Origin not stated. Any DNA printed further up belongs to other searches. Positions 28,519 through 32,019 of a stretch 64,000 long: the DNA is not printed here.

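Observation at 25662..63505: Shared upstream motif links five orphan/secreted genes at two distant loci: a possible undescribed regulon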

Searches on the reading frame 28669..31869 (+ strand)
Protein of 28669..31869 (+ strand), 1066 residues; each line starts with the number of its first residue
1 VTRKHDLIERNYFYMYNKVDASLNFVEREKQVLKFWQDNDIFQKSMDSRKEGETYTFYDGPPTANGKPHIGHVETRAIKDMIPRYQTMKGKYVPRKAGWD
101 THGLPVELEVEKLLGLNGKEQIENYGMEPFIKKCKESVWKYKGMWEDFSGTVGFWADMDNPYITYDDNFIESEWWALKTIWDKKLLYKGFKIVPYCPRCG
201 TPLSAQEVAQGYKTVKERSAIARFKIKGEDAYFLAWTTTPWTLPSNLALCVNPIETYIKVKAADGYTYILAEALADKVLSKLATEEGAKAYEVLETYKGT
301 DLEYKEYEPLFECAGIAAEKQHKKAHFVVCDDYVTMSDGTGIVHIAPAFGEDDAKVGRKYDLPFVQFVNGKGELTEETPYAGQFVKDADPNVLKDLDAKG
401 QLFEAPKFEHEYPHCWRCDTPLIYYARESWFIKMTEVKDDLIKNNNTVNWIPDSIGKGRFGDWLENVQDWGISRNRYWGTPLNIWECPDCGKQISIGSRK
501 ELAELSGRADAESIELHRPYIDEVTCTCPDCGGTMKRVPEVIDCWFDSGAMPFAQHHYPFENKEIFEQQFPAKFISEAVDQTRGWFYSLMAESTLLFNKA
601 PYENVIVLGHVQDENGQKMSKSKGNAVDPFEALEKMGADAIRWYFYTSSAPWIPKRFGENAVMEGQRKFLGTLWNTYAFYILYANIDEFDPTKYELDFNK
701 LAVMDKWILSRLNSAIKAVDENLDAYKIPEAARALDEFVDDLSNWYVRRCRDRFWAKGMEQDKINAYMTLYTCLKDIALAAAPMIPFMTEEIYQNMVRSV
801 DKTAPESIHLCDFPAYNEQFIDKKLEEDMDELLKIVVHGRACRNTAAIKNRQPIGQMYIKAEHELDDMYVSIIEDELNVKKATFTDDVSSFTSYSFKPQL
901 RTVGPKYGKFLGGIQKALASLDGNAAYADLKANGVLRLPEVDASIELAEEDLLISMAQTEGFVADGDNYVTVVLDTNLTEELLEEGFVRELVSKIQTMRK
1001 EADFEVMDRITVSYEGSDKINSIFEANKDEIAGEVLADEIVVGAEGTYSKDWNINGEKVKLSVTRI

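Call 16: find_related_loci(query=window:28669-31869:+, collection=genome_contigs, flank=10000)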
Query window:28669-31869:+ (1066 aa) in genome_contigs; peptide patterns used: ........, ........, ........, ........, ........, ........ (x = any residue, [..] = any of these).
600 stretches matched a pattern (row limit reached: there are more); 596 encode a relative of the query (tblastn E <= 1e-3); the best 80 are kept; 80 distinct loci.
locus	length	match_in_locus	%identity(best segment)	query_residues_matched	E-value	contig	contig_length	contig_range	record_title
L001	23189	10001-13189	80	15-1065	0e+0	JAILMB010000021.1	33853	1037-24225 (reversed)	MAG: Lachnospiraceae bacterium isolate RUI243 k141_9412484_flag=0_multi=78.7490_len=33853, whole genome shotgun sequence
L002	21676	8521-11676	79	15-1066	0e+0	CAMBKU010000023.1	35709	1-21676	MAG: uncultured Lachnospiraceae bacterium isolate SRR17382102_bin.2_metaWRAP_v1.3_MAG genome assembly, contig: ERZ105446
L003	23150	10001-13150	78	15-1065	0e+0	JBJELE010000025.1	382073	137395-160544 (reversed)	MAG: Lachnospiraceae bacterium isolate SARD07_bin.033 NODE_2_length_382073_cov_18.764362, whole genome shotgun sequence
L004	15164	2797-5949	78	15-1065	0e+0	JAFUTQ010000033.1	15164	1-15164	MAG: Lachnospiraceae bacterium isolate RGIG4815 Roe_deer_Reticulum.Co__c264435, whole genome shotgun sequence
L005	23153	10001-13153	77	15-1066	0e+0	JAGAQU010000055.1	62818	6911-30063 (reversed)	MAG: Lachnospiraceae bacterium isolate RGIG8689 Water_deer_Colon-2__c264043, whole genome shotgun sequence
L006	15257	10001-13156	79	15-1065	0e+0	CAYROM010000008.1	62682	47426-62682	MAG TPA_asm: uncultured Lachnobacterium sp. isolate SRP222994_co1_132 genome assembly, contig: NODE_706_length_62682_cov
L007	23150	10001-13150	78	15-1065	0e+0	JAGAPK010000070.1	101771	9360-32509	MAG: Lachnospiraceae bacterium isolate RGIG8653 Water_deer_Cecum.Co__c1277913, whole genome shotgun sequence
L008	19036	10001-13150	78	15-1065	0e+0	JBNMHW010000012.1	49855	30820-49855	MAG: bacterium isolate CM_BacW0P2544.112 k141_213244_length_49855_cov_12.9992, whole genome shotgun sequence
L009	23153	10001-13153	78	15-1065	0e+0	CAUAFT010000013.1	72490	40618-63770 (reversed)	MAG TPA_asm: uncultured Lachnospiraceae bacterium isolate ERR9578275_bin.26_MetaWRAP_v1.3_MAG genome assembly, contig: E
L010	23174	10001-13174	76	7-1065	0e+0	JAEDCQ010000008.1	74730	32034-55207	MAG: Lachnospiraceae bacterium isolate MAG010 NODE_203_length_74730_cov_15.850767, whole genome shotgun sequence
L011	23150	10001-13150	77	15-1065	0e+0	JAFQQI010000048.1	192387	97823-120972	MAG: Lachnospiraceae bacterium isolate RGIG2054 Goat_Colon-2__c228901, whole genome shotgun sequence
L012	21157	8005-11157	77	15-1066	0e+0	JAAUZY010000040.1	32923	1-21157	MAG: Lachnospiraceae bacterium isolate Mgla_MAG_31-bin_12 c_000000031337, whole genome shotgun sequence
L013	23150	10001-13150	77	15-1065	0e+0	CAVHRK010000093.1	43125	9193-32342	Anaerobutyricum sp. isolate H07651-L1_cleanbin_000002 genome assembly, contig: Spades_H07651-L1_contig_121, whole genome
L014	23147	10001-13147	76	15-1065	0e+0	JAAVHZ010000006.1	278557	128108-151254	MAG: Lachnospiraceae bacterium isolate Mgla_MAG_3-bin_26 c_000000035024, whole genome shotgun sequence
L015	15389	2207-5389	77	7-1065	0e+0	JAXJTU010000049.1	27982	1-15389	MAG: Agathobacter sp. isolate DOME_MAG_4607 4607_C0312_k141_209085, whole genome shotgun sequence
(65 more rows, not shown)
